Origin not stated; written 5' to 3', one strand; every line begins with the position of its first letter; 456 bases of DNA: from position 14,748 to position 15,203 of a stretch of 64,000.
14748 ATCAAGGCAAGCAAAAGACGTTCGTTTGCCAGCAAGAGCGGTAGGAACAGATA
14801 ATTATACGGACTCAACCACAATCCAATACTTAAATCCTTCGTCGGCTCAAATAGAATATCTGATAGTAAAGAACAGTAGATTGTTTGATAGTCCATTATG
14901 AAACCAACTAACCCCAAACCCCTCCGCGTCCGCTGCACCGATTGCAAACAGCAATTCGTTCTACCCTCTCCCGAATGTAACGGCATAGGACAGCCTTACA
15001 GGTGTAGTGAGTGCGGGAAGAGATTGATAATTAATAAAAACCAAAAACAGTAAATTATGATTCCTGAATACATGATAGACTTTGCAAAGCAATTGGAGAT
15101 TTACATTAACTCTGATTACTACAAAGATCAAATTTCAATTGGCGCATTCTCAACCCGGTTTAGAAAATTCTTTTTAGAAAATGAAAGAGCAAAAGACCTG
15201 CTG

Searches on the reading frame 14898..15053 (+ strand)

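Call 98: search_protein_families(library=pfam, proteins=[window:14898-15053:+], max_evalue=0.01)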
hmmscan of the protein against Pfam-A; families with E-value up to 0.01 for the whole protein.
window:14898-15053:+ (51 aa): 8 families
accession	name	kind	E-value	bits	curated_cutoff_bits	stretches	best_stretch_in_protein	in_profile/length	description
PF24485.1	zf-C2H2_DHX34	-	0.0011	19.4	27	0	33-43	1-11/25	DHX34-like, C2H2-type zinc finger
PF01096.23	Zn_ribbon_TFIIS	-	0.0024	18.1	21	0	8-20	26-38/39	Transcription factor S-II (TFIIS)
PF23550.1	zf_Tbcl_Rhp7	-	0.0028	17.6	27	0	30-44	1-15/39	DNA repair protein rhp7 treble clef domain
PF13719.11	Zn_ribbon_5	-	0.0044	17.2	29.3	1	9-40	1-32/37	zinc-ribbon domain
PF00096.32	zf-C2H2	-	0.0049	17.7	25.2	0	34-43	1-10/23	Zinc finger, C2H2 type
PF03804.19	DUF325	-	0.0065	16.7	28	1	13-49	85-120/137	Viral proteins of unknown function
PF25206.1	DUF7836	-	0.0081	16.4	26.7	1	9-42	6-39/59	Domain of unknown function (DUF7836)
PF00935.25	Ribosomal_L44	-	0.0096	16.7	25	0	2-21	45-64/76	Ribosomal protein L44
